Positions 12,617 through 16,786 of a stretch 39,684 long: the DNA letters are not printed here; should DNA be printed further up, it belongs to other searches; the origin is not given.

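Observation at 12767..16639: Receptor-binding tail protein carrying a complete, apparently catalytically intact GH2 glycosidase plus a LamG-like domain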

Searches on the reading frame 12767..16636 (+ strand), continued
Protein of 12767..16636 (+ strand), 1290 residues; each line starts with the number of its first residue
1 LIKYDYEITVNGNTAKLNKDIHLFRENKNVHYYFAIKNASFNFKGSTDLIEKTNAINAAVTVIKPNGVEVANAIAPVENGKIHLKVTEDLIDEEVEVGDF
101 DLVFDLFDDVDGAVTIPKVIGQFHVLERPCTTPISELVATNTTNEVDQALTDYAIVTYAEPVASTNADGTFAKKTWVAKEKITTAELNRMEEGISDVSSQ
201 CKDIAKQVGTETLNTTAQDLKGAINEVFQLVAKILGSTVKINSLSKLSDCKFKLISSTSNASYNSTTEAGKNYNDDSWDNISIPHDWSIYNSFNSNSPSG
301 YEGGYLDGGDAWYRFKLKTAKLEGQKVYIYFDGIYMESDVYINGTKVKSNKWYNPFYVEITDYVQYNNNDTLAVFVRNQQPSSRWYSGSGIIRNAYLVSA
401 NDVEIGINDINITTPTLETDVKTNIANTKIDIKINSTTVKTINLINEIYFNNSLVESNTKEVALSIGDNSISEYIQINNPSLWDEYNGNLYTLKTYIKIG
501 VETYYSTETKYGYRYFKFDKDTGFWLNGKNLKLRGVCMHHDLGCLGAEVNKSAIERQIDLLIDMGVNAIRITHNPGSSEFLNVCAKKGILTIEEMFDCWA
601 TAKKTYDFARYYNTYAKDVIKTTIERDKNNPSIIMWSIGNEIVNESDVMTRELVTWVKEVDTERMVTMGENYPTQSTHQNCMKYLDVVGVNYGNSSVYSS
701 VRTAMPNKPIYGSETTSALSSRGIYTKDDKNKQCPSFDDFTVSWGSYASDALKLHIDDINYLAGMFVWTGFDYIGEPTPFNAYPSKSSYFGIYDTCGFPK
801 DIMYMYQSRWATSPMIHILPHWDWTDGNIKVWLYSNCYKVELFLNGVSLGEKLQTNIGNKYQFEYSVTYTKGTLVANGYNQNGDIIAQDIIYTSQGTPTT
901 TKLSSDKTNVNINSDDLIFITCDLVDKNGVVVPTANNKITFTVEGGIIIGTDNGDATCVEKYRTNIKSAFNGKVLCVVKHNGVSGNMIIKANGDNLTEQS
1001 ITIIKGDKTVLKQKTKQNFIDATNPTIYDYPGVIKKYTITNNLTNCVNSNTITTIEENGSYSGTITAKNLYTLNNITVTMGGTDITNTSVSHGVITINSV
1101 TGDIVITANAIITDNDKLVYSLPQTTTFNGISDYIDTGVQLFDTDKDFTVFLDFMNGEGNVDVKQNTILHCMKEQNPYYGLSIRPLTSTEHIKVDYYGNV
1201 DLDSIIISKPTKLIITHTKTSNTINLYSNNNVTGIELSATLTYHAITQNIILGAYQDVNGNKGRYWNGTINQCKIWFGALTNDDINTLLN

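Call 60: search_protein_families(library=phrogs, proteins=[L005:677-2668:+, L005:2672-7000:+, L005:7017-9980:+, L005:15103-17310:+, L005:14467-14844:+, L013:8110-9981:+, L013:5068-7476:+], max_evalue=0.00001)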
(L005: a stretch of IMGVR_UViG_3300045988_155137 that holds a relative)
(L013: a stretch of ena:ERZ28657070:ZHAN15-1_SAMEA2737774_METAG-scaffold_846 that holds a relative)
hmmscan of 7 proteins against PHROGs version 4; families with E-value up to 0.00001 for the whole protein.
L005:677-2668:+ (664 aa): 4 families
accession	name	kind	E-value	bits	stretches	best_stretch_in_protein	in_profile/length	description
phrog_202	-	tail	3.3e-70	238.5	2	2-274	23-314/523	distal tail protein Dit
phrog_33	-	tail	3.3e-25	90.2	1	3-177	40-233/651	distal tail protein Dit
phrog_12552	-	tail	2.9e-14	54.3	1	507-661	36-204/206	tail protein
phrog_14260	-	tail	2.8e-07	29.5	0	561-662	1227-1329/1330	tail protein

L005:2672-7000:+ (1443 aa): 14 families
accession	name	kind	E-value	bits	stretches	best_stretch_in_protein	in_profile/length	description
phrog_12312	-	head and packaging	1.7e-40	140.1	1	7-487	3-484/784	virion structural protein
phrog_588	-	tail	2.2e-34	119.9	1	3-366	6-399/955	tail fiber protein and host specificity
phrog_26466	-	unknown function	9e-27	93.6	1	18-358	20-368/2337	-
phrog_19445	-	head and packaging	9.6e-26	91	1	5-395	2-423/1114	tail tip protein Tal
phrog_4798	-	tail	1.7e-25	90.4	1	58-361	88-385/796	tail protein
phrog_1775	-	head and packaging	8.9e-22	77.5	1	32-363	28-360/1609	minor head protein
phrog_27577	-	tail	2.2e-18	66.2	1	72-300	66-309/1795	tail protein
phrog_20449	-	unknown function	5.8e-18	65.7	1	162-341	146-345/663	-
phrog_1067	-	head and packaging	2.1e-16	60.6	1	40-402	37-372/991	minor head protein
phrog_1786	-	head and packaging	2.6e-14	53.1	1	7-361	2-342/1246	minor head protein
phrog_9478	-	tail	4e-13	49.5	1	7-366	3-370/779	minor tail protein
phrog_17633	-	tail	1e-09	39.2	1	6-226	2-239/250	minor tail protein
phrog_329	-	tail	6.3e-08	32.3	0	1212-1430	470-645/949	minor tail protein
phrog_14030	-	unknown function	1.5e-06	28.8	1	747-853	48-159/273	-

L005:7017-9980:+ (988 aa): 14 families
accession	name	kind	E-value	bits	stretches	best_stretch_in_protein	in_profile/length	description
phrog_15074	-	unknown function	1.1e-60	206.3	3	295-432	917-1049/1773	-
phrog_35520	-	tail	4.2e-38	132.2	2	182-386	109-306/1199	tail protein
phrog_10693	-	moron, auxiliary metabolic gene and host takeover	7.6e-37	128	1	207-421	678-883/1219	host range and adsorption protein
phrog_30133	-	head and packaging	2.4e-30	106.6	3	364-486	19-143/621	virion structural protein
phrog_38044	-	unknown function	3.9e-27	94.7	2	283-486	2316-2512/3576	-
phrog_6468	-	tail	3.8e-23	82.2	2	313-485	814-994/1366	tail fiber protein; host specificity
phrog_22212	-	unknown function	9.5e-19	67.2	2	256-355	397-501/1655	-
phrog_819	-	tail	1.3e-18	67.6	1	275-668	565-931/1024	tail protein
phrog_25601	-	unknown function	3.8e-14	53.8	1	820-986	140-306/308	-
phrog_28865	-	tail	2.2e-13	50.3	2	217-293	461-536/810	tail protein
phrog_19556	-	tail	5.4e-11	42.8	1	224-295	281-351/645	tail fiber protein; host specificity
phrog_21973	-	tail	2.9e-08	31.7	1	661-968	3303-3586/3605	tail protein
phrog_27485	-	unknown function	2e-07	31.3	1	182-293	132-240/577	-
phrog_5073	-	tail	6.9e-07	29.6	0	274-303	302-331/519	tail fiber protein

L005:15103-17310:+ (736 aa): 1 family
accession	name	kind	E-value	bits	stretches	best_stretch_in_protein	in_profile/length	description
phrog_5156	-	unknown function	1.2e-78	266.1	1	8-734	18-769/824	-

L005:14467-14844:+ (126 aa): 0 families

L013:8110-9981:+ (624 aa): 2 families
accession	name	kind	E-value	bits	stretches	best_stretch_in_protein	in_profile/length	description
phrog_28673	-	tail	5.5e-26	91.8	1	84-400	638-916/921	tail protein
phrog_11419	-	tail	4.7e-14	52.1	1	88-292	446-631/1063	tail fiber protein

L013:5068-7476:+ (803 aa): 9 families
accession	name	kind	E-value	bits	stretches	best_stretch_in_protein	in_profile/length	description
phrog_1067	-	head and packaging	1.2e-41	144.1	1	2-388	5-367/991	minor head protein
phrog_5555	-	tail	2.9e-29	103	1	8-403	5-358/788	tail protein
phrog_7142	-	tail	3.6e-23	82.9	1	5-248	3-241/622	tail protein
phrog_1330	-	tail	3.8e-21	75.7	1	22-575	24-634/1361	tail protein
phrog_13289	-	tail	6e-20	72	1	5-363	2-342/938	tail protein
phrog_12493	-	tail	3.7e-11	42.7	0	58-219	56-223/950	tail protein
phrog_1775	-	head and packaging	8.6e-08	31.1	1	521-618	1120-1226/1609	minor head protein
phrog_11785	-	head and packaging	2e-07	30.8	1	518-626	353-470/770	minor head protein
phrog_36443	-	unknown function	8.3e-07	28.2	0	467-642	766-940/1238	-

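Call 63: search_protein_families(library=pfam, proteins=[L005:10001-13984:+, L015:10001-14575:+, L013:10001-14212:+], max_evalue=0.01)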
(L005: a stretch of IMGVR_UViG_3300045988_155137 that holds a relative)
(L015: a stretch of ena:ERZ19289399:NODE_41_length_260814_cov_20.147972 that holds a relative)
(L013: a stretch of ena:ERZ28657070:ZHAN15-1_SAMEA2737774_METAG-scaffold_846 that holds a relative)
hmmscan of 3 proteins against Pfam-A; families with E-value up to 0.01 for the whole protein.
L005:10001-13984:+ (1328 aa): 7 families
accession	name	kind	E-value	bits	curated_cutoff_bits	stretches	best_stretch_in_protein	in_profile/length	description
PF18565.7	Glyco_hydro2_C5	-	4.1e-28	97.7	32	1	940-1040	2-103/103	Glycoside hydrolase family 2 C-terminal domain 5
PF02836.23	Glyco_hydro_2_C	-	7e-27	94.8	21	1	558-765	4-223/302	Glycosyl hydrolases family 2, TIM barrel domain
PF16355.11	DUF4982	-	1.3e-16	60.7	23.9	1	866-925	3-61/61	Domain of unknown function (DUF4982)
PF02837.24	Glyco_hydro_2_N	-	1.7e-10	41.5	28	1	313-437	20-167/169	Glycosyl hydrolases family 2, sugar binding domain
PF00703.27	Glyco_hydro_2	-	6e-08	33.9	23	1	448-552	6-109/109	Glycosyl hydrolases family 2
PF22666.2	Glyco_hydro_2_N2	-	0.00012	22.6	27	1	348-416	49-119/167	Glycosyl hydrolase 2 galactose-binding domain-like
PF13385.13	Laminin_G_3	-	0.0045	17.6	27.6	1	1249-1324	82-151/151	Concanavalin A-like lectin/glucanases superfamily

L015:10001-14575:+ (1525 aa): 7 families
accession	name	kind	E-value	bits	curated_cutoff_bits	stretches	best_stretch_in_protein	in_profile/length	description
PF18565.7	Glyco_hydro2_C5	-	2.7e-28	98.3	32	1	843-943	1-102/103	Glycoside hydrolase family 2 C-terminal domain 5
PF02836.23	Glyco_hydro_2_C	-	1.2e-19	71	21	1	460-629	4-171/302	Glycosyl hydrolases family 2, TIM barrel domain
PF02837.24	Glyco_hydro_2_N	-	1.6e-19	70.9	28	1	187-337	7-167/169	Glycosyl hydrolases family 2, sugar binding domain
PF16355.11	DUF4982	-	1.3e-17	63.9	23.9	1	771-830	3-61/61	Domain of unknown function (DUF4982)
PF02368.24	Big_2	-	3.6e-13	49.7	22.8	1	1261-1332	2-74/79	Bacterial Ig-like domain (group 2)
PF00703.27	Glyco_hydro_2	-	6.1e-11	43.5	23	1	351-454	8-109/109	Glycosyl hydrolases family 2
PF22666.2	Glyco_hydro_2_N2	-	4e-07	30.7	27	1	247-316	48-119/167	Glycosyl hydrolase 2 galactose-binding domain-like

L013:10001-14212:+ (1404 aa): 9 families
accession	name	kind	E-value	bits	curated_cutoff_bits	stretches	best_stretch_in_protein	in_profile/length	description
PF18565.7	Glyco_hydro2_C5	-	1.8e-27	95.6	32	1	722-822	1-102/103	Glycoside hydrolase family 2 C-terminal domain 5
PF02836.23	Glyco_hydro_2_C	-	2.3e-19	70.1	21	1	339-508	4-171/302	Glycosyl hydrolases family 2, TIM barrel domain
PF02837.24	Glyco_hydro_2_N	-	3.5e-19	69.8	28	1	67-216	8-167/169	Glycosyl hydrolases family 2, sugar binding domain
PF16355.11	DUF4982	-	1.8e-18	66.7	23.9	1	650-709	3-61/61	Domain of unknown function (DUF4982)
PF02368.24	Big_2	-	4.9e-14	52.5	22.8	1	1140-1211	2-74/79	Bacterial Ig-like domain (group 2)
PF00703.27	Glyco_hydro_2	-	6.1e-11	43.5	23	1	230-333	8-109/109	Glycosyl hydrolases family 2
PF22666.2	Glyco_hydro_2_N2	-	3.6e-07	30.8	27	1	126-195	48-119/167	Glycosyl hydrolase 2 galactose-binding domain-like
PF17996.7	CE2_N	-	0.0021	18.6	27.9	0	1305-1349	22-66/108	Carbohydrate esterase 2 N-terminal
PF22820.2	TcaA_3rd_4th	-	0.0067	16.8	27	0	150-177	9-39/73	TcaA protein 3rd/4th domain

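Call 73: find_related_loci(query=A3, collection=viral_contigs, flank=8000)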
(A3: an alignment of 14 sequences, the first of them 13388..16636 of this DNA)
Query A3 (1083 aa) in viral_contigs; peptide patterns used: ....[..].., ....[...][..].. (x = any residue, [..] = any of these).
19 stretches matched a pattern; 12 encode a relative of the query (tblastn E <= 1e-3); 11 distinct loci.
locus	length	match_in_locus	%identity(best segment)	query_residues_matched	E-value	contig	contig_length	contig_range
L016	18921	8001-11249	100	1-1083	0e+0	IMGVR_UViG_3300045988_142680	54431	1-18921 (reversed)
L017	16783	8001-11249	100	1-1083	0e+0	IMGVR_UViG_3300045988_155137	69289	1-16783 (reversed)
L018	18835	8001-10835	81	1-906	0e+0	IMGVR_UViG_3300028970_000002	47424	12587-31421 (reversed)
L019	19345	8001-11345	73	1-1082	0e+0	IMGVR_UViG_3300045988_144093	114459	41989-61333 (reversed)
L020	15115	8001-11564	47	10-1083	0e+0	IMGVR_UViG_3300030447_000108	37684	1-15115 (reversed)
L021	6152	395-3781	42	252-1083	0e+0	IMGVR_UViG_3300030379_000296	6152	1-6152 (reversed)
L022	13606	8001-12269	51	33-1083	0e+0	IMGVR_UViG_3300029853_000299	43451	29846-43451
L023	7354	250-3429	53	33-822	0e+0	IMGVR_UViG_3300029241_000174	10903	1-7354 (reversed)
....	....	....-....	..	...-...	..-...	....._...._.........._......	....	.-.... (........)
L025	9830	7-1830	41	495-1083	5e-134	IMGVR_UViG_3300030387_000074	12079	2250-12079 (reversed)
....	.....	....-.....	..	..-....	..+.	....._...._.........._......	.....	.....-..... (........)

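Call 82: search_protein_families(library=ncbifam, proteins=[window:12767-16636:+], max_evalue=0.01)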
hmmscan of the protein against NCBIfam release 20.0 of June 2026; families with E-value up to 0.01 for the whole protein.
window:12767-16636:+ (1290 aa): 12 families
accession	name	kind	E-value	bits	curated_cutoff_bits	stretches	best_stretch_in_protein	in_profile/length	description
NF041463.1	GalB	equivalog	7.3e-184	613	900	1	267-996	89-869/869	beta-galactosidase GalB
NF041462.1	GalA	equivalog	3.8e-177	590.8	900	1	250-1003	18-763/763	beta-galactosidase GalA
NF050095.1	BetGlucuronLacZ4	equivalog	7.8e-52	176.3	950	1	269-864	27-639/666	beta-glucuronidase LacZ4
NF052611.1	beta_gal_Bga2A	equivalog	8.3e-37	126.7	999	1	315-670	119-484/1007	beta-galactosidase, LacZ type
NF049877.1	GlucurArabfur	equivalog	4.8e-36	123.8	1800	1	265-905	384-1044/1400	beta-d-glucuronidase/beta-L-arabinofuranosidase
NF007538.0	PRK10150.1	equivalog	9.4e-35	120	544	1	292-691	50-473/607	beta-glucuronidase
NF007666.0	PRK10340.1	equivalog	3.5e-34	117.8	1284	1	320-671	121-477/1030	beta-galactosidase subunit alpha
NF007074.0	PRK09525.1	subfamily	4.3e-28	97.6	1221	1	314-667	127-486/1027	beta-galactosidase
NF041100.1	betagal_LacZ_Ttogales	equivalog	4.8e-26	90.8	2000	1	269-709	60-505/1090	beta-galactosidase LacZ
NF049891.1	Bet1-4galacdseBT4156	equivalog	2.4e-25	88.6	1700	1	273-642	39-408/946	exo-beta-1,4-galactosidase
NF045579.1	rhamnoside_JR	domain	0.0025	18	50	1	311-379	42-111/123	glycosylhydrolase-like jelly roll fold domain-containing protein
TIGR01464.1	hemE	equivalog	0.0093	15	302.95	0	579-664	184-267/338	uroporphyrinogen decarboxylase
